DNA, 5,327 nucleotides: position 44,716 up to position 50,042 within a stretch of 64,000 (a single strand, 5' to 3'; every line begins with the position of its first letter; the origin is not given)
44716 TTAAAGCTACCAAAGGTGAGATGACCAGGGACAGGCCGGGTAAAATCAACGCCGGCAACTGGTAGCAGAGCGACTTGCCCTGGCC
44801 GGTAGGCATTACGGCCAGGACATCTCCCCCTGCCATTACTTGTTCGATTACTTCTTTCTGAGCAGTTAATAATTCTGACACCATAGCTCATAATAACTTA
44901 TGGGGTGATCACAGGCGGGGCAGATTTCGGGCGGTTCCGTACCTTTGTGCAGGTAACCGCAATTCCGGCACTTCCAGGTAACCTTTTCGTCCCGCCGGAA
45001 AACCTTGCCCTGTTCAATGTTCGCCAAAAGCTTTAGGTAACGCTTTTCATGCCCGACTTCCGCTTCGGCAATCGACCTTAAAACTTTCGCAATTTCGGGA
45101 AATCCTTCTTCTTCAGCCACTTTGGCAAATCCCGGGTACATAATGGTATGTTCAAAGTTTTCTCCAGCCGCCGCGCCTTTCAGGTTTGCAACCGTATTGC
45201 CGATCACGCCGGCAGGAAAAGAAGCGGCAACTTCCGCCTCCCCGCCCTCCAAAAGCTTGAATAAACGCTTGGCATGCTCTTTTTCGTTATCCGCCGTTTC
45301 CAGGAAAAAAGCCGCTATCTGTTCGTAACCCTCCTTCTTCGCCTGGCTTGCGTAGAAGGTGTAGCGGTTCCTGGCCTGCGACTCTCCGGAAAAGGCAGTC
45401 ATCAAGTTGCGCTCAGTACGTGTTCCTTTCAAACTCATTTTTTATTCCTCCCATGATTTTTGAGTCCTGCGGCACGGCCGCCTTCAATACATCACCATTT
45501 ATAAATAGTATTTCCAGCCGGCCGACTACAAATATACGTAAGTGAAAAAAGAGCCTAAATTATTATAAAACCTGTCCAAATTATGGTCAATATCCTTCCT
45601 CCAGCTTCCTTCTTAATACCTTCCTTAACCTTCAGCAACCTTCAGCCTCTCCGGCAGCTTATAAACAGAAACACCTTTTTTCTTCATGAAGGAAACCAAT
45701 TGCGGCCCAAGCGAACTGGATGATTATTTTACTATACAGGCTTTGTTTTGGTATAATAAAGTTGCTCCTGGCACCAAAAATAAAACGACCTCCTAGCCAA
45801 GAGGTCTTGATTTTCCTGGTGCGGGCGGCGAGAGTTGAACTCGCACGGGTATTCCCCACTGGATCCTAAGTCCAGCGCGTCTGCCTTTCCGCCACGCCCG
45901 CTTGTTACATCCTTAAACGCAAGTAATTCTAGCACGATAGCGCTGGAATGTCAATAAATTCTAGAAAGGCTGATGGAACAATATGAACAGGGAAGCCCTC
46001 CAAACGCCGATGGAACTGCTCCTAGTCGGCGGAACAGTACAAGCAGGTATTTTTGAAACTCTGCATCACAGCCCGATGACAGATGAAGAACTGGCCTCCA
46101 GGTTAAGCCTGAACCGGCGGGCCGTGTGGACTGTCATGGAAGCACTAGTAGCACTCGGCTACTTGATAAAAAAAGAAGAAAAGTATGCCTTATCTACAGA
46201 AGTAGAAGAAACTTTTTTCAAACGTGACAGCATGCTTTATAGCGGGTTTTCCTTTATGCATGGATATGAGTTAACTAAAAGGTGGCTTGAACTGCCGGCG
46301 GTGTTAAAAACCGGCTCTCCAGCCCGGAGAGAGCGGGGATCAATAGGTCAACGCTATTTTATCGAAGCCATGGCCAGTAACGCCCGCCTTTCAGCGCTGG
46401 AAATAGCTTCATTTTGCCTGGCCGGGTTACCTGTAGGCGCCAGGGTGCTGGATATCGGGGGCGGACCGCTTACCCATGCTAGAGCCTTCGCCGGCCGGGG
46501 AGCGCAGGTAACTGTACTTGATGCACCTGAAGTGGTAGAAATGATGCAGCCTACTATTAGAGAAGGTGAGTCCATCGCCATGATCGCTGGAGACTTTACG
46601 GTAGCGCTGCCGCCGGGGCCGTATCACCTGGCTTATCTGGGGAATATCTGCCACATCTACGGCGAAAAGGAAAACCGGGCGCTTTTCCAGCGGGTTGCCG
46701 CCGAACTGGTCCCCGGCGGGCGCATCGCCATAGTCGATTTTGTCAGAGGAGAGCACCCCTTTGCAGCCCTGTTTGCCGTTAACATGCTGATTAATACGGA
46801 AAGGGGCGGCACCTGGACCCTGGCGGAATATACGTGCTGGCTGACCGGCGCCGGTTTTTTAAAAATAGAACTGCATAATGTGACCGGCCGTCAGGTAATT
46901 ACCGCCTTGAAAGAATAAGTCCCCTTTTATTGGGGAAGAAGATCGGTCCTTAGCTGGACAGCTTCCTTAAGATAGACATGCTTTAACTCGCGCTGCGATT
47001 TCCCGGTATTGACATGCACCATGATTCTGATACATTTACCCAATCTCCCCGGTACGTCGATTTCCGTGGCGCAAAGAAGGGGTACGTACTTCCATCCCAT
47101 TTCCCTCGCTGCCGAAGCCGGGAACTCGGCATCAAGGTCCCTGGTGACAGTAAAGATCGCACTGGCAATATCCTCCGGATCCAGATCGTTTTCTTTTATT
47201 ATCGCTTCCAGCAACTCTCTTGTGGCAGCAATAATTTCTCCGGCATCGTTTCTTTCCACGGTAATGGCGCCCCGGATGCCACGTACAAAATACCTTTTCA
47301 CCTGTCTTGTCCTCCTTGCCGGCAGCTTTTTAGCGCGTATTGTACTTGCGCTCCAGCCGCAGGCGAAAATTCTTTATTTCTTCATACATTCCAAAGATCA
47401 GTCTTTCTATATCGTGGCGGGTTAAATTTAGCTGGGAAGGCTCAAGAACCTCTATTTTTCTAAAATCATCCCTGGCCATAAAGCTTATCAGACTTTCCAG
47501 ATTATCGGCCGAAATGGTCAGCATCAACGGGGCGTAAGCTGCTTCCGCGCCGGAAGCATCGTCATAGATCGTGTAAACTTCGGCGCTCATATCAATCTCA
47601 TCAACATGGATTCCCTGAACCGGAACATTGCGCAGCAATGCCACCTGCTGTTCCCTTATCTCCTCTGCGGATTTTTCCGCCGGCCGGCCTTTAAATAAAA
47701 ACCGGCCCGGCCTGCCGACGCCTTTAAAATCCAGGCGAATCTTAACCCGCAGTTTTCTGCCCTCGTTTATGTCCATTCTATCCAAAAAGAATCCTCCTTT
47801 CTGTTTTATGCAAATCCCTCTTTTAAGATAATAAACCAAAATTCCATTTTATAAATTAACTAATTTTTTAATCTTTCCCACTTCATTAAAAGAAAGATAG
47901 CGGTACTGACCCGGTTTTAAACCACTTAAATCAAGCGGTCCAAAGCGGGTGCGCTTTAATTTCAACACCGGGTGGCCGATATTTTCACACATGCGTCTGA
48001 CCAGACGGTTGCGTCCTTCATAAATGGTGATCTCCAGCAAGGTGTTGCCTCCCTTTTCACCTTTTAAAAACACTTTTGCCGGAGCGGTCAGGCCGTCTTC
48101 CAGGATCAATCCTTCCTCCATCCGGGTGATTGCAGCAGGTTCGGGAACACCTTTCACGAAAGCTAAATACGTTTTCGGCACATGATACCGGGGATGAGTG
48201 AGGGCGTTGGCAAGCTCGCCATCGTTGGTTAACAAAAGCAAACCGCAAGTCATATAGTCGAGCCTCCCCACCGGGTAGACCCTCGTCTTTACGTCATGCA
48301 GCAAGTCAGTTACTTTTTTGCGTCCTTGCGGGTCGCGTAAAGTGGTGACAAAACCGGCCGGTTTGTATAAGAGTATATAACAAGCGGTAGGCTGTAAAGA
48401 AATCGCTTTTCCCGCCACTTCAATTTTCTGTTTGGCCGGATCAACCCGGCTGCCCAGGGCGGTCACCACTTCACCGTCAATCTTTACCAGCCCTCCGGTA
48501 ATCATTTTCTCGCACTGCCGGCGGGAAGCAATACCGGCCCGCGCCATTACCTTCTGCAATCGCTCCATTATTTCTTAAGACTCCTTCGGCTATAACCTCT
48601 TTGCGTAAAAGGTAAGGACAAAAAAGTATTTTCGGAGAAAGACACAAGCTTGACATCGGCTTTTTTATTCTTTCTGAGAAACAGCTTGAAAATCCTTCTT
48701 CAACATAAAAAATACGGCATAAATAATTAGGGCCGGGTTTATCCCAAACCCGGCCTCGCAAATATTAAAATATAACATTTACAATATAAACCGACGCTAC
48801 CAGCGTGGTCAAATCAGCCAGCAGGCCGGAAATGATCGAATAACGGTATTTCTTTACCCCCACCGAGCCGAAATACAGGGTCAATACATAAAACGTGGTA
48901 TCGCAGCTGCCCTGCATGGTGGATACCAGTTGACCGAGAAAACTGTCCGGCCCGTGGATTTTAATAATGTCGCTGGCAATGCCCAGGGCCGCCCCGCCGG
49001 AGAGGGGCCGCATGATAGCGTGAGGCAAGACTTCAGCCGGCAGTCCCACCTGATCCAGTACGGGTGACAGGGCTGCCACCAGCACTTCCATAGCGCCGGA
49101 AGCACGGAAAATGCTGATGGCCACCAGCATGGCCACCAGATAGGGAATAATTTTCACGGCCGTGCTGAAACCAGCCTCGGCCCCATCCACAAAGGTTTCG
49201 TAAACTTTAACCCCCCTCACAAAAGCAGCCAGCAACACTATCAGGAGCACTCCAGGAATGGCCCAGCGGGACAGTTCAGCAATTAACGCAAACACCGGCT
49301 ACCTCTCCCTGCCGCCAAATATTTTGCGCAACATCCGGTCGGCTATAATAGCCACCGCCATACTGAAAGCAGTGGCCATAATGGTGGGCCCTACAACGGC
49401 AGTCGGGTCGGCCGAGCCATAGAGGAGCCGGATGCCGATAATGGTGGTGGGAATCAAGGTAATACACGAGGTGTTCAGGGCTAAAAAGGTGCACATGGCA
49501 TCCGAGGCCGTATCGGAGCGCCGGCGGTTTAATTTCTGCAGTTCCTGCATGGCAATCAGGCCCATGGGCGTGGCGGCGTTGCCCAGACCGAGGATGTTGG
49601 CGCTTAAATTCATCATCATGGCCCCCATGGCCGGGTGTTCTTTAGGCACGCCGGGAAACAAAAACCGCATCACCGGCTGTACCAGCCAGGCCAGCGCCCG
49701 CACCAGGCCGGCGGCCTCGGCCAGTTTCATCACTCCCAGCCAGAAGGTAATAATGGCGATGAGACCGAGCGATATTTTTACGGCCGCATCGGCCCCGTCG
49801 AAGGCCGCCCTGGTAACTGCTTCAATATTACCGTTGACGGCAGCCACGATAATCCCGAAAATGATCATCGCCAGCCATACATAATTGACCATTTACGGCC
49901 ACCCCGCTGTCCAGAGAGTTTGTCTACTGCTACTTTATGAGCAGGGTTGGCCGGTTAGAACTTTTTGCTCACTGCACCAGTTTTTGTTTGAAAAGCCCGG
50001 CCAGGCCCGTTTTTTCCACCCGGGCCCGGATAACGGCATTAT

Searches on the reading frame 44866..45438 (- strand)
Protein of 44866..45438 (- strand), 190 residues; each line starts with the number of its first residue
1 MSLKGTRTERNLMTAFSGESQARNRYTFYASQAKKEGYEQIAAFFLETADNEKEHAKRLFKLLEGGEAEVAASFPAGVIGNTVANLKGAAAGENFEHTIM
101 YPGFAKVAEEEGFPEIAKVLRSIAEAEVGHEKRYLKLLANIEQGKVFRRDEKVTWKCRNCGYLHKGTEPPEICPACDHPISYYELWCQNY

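Call 10: search_protein_families(library=pfam, max_evalue=0.00001, proteins=[window:44866-45438:-])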
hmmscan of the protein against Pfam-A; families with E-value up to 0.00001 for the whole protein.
window:44866-45438:- (190 aa): 3 families
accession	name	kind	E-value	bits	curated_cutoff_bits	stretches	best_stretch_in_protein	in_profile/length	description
PF02915.23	Rubrerythrin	-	1.7e-35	122.8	22.8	1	11-138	2-137/137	Rubrerythrin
PF21349.2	RUBY_RBDX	-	6.6e-14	51.5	26.5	1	155-184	1-30/30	Rubrerythrin, rubredoxin-like domain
PF00210.30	Ferritin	-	2.4e-09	37.7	24.5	1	15-143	7-141/142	Ferritin-like domain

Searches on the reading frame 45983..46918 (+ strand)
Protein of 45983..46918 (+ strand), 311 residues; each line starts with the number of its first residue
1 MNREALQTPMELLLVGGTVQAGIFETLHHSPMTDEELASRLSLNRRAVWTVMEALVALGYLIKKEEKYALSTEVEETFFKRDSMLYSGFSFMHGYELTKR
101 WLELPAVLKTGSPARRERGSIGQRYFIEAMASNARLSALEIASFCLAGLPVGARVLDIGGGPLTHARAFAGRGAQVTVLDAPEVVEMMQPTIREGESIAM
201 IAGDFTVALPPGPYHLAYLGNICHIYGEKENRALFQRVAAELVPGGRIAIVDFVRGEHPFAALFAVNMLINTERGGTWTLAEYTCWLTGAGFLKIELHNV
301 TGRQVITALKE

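Call 10: search_protein_families(library=pfam, max_evalue=0.00001, proteins=[window:45983-46918:+])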
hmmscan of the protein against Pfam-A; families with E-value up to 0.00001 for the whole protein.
window:45983-46918:+ (311 aa): 2 families
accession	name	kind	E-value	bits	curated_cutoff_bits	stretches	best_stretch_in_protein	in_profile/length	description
PF00891.24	Methyltransf_2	-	5.9e-13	49.1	22.3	1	124-292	37-209/210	O-methyltransferase domain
PF13649.12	Methyltransf_25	-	6.2e-06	27.3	27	0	155-246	1-97/97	Methyltransferase domain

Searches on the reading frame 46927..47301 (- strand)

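Call 69: search_protein_families(library=pfam, max_evalue=0.0001, proteins=[window:46927-47301:-])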
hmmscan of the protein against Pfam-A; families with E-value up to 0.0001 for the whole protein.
window:46927-47301:- (124 aa): 1 family
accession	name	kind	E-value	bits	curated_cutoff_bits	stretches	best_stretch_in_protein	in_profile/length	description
PF07736.16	CM_1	-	4.4e-50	169.4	27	1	6-121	1-116/116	Chorismate mutase type I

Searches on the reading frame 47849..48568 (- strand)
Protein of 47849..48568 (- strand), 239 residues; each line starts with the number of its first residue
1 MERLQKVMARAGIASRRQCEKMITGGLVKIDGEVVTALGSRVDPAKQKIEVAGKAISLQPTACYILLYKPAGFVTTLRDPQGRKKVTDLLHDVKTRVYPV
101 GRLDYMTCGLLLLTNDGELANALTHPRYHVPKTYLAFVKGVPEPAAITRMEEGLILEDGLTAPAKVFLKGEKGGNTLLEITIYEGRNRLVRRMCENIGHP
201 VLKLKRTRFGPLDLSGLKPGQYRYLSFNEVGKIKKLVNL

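Call 11: search_protein_families(library=pfam, max_evalue=0.00001, proteins=[window:47849-48568:-])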
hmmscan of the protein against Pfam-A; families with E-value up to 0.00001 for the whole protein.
window:47849-48568:- (239 aa): 2 families
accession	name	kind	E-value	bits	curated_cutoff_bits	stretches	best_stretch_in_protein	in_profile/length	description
PF00849.27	PseudoU_synth_2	-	6.8e-24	85.3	26.8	1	64-195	2-151/152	RNA pseudouridylate synthase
PF01479.30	S4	-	1.2e-13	51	22.8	1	2-44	1-44/48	S4 domain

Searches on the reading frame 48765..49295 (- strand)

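Call 11: search_protein_families(library=pfam, max_evalue=0.00001, proteins=[window:48765-49295:-])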
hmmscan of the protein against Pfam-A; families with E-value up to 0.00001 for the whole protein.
window:48765-49295:- (176 aa): 1 family
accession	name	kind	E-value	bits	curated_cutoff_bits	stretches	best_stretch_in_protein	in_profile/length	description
PF07670.19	Gate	-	9.4e-13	49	29.6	1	47-147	2-103/104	Nucleoside recognition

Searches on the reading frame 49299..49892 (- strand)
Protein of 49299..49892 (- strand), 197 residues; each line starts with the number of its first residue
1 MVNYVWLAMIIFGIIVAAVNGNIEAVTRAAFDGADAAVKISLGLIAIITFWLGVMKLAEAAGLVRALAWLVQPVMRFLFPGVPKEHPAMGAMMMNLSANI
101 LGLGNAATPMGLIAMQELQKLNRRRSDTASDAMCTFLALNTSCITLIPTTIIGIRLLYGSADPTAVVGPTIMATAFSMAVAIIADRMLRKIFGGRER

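Call 11: search_protein_families(library=pfam, max_evalue=0.00001, proteins=[window:49299-49892:-])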
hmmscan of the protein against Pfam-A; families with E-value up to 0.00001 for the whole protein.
window:49299-49892:- (197 aa): 1 family
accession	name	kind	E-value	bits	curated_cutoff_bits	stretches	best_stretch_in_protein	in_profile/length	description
PF07670.19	Gate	-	1.5e-15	58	29.6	1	43-154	3-100/104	Nucleoside recognition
